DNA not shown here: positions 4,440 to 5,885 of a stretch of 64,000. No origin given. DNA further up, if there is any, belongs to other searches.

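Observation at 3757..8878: Actin-related protein in a tight same-strand gene run with coiled-coil proteins and a large CHAT-domain protein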

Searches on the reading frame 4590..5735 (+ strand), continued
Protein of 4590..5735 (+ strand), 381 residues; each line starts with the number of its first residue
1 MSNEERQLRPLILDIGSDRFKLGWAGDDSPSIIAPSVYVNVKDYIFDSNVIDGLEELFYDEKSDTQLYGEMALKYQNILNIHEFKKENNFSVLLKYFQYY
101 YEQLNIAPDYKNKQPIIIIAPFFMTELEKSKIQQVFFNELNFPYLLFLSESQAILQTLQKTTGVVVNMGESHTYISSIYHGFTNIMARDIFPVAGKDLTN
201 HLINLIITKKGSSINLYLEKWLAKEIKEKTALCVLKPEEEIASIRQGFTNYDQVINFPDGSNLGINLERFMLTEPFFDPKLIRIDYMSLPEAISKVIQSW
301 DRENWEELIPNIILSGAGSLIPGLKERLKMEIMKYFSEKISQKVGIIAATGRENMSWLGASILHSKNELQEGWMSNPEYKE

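Call 38: search_protein_families(library=pfam, proteins=[L025:6444-8606:+, L063:4880-5266:+, L077:2639-3475:+, L056:427-1989:+, L030:13187-14332:+, L037:1875-2684:-, L042:18091-21078:-, L031:20271-21146:-], max_evalue=0.01)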
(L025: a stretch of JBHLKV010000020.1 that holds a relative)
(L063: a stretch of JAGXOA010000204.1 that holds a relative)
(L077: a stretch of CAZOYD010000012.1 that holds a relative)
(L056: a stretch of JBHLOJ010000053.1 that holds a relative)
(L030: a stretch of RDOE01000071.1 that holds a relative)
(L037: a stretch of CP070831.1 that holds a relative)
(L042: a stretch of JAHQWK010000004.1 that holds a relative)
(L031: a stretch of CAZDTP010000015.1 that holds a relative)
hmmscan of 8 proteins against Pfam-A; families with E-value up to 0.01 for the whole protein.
L025:6444-8606:+ (721 aa): 3 families
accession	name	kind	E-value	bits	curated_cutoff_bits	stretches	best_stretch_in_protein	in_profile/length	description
PF00092.34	VWA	-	8.4e-08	33.1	23.8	1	560-696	39-165/174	von Willebrand factor type A domain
PF13519.12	VWA_2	-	2.9e-07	31.5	27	1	487-643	2-106/107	von Willebrand factor type A domain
PF10138.15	vWA-TerF-like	-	0.0054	17.3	29.4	0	607-681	81-151/200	vWA found in TerF C terminus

L063:4880-5266:+ (129 aa): 1 family
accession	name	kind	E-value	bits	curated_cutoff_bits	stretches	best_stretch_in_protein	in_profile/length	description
PF03259.23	Robl_LC7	-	1.8e-05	24.8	23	1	17-99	7-87/91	Roadblock/LC7 domain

L077:2639-3475:+ (279 aa): 0 families

L056:427-1989:+ (521 aa): 4 families
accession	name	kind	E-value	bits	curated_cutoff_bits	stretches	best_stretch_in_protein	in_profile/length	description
PF01256.23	Carb_kinase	-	6.2e-47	160.5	27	1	260-511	1-240/242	NAD(P)H-hydrate dehydratase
PF03853.21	YjeF_N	-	2.9e-37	128.7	24.9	1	30-210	3-169/169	YjeF-related protein N-terminus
PF02110.20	HK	-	1.7e-07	31.3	27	1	320-496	38-224/247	Hydroxyethylthiazole kinase family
PF08543.17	Phos_pyr_kin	-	0.0043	16.9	27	0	371-480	108-221/246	Phosphomethylpyrimidine kinase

L030:13187-14332:+ (382 aa): 6 families
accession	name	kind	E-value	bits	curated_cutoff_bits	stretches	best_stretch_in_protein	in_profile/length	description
PF00270.35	DEAD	-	7.9e-52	175.8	26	1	25-187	1-166/167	DEAD/DEAH box helicase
PF00271.37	Helicase_C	-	4.6e-33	114.2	23.5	1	225-335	2-109/110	Helicase conserved C-terminal domain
PF04851.21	ResIII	-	4.4e-12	46.7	22.5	1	22-181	2-162/164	Type III restriction enzyme, res subunit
PF14617.12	CMS1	-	0.00016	21.6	35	1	116-148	175-207/250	U3-containing 90S pre-ribosomal complex subunit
PF13245.12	AAA_19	-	0.0051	17.4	25.1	0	28-149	1-99/134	AAA domain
PF22590.2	Cas3-like_C_2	-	0.0094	16.7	27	0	240-335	4-104/106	CRISPR-associated nuclease/helicase Cas3, C-terminal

L037:1875-2684:- (270 aa): 1 family
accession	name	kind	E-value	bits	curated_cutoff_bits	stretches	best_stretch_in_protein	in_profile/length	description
PF02596.20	DUF169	-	3.1e-55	187.7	27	1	14-225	1-207/209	Uncharacterised ArCR, COG2043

L042:18091-21078:- (996 aa): 0 families

L031:20271-21146:- (292 aa): 4 families
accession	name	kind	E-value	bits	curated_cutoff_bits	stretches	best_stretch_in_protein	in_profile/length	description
PF23355.1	IFT52_GIFT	-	2.5e-11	43.6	27.2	1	18-101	27-108/246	IFT52 GIFT domain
PF09822.16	ABC_transp_aux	-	0.00018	21.3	34.7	1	50-108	57-126/288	ABC-type uncharacterized transport system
PF09960.14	DUF2194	-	0.0013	17.6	30.4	1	21-100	69-143/582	Uncharacterised protein conserved in bacteria (DUF2194)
PF14258.12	DUF4350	-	0.0064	17.2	30.4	0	50-215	49-175/181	Domain of unknown function (DUF4350)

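Call 42: find_encoding_contigs(protein=window:4590-5735:+, flank=10000, max_places=3)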
Protein window:4590-5735:+ (381 aa): 1 contig read that carries it; 1 place shown.
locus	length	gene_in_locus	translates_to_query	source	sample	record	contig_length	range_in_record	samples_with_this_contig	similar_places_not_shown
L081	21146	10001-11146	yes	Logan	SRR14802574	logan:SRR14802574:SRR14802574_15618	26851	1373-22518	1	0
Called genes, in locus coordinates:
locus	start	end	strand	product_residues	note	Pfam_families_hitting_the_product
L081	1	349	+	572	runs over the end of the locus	?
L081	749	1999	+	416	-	-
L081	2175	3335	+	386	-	-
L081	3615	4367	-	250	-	PF01209:Ubie_methyltran, PF13489:Methyltransf_23, PF13847:Methyltransf_31, PF08241:Methyltransf_11, PF08242:Methyltransf_12, PF13649:Methyltransf_25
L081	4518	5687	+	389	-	-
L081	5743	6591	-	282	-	PF00899:ThiF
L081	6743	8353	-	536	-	-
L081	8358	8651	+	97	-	-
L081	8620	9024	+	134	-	-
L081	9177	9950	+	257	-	-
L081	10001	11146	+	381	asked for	PF00022:Actin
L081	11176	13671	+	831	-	-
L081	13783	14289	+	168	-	-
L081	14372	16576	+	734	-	PF20473:MmeI_Mtase (faint), PF07669:Eco57I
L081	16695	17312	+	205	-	PF00025:Arf, PF00071:Ras (weak)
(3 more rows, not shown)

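Call 48: search_solved_structures(query=L077:2639-3475:+, max_evalue=1, show_alignments=2)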
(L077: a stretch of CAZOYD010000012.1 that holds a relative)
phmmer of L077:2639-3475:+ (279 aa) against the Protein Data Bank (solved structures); distinct sequences matched with E-value up to 1: 24.
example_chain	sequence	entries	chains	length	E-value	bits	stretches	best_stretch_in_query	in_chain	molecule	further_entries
7whg_G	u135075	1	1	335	3.7e-07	33.3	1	22-92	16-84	Lokiarchaeota gelsolin (2DGel)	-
7c2f_B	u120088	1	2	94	0.00041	23.4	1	2-93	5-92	Gelsolin-like domain-containing protein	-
7c2h_G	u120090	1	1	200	0.00073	22.5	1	4-87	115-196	2DGel3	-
7c2g_G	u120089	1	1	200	0.0082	19.1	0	6-86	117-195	2DGel3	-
5a1m_A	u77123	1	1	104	0.016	18.1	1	14-83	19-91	ADSEVERIN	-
5a1k_A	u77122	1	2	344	0.035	17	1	14-70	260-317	ADSEVERIN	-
6lje_A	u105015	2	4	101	0.086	15.7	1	16-63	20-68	Gelsolin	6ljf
12bw_I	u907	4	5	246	0.11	15.5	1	16-62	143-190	Gelsolin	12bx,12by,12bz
6q9r_A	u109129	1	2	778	0.11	15.4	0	17-61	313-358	Gelsolin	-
6ljc_C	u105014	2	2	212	0.12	15.3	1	32-157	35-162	Actin-binding protein fragmin P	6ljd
6jeg_A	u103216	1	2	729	0.18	14.7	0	17-60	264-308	Gelsolin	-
8vkh_G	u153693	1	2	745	0.19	14.6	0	17-61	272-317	Gelsolin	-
8viz_G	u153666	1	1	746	0.19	14.6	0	17-61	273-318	Gelsolin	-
6jeh_A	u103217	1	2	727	0.2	14.5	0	17-61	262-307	Gelsolin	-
1d0n_A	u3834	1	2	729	0.2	14.5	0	22-63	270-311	HORSE PLASMA GELSOLIN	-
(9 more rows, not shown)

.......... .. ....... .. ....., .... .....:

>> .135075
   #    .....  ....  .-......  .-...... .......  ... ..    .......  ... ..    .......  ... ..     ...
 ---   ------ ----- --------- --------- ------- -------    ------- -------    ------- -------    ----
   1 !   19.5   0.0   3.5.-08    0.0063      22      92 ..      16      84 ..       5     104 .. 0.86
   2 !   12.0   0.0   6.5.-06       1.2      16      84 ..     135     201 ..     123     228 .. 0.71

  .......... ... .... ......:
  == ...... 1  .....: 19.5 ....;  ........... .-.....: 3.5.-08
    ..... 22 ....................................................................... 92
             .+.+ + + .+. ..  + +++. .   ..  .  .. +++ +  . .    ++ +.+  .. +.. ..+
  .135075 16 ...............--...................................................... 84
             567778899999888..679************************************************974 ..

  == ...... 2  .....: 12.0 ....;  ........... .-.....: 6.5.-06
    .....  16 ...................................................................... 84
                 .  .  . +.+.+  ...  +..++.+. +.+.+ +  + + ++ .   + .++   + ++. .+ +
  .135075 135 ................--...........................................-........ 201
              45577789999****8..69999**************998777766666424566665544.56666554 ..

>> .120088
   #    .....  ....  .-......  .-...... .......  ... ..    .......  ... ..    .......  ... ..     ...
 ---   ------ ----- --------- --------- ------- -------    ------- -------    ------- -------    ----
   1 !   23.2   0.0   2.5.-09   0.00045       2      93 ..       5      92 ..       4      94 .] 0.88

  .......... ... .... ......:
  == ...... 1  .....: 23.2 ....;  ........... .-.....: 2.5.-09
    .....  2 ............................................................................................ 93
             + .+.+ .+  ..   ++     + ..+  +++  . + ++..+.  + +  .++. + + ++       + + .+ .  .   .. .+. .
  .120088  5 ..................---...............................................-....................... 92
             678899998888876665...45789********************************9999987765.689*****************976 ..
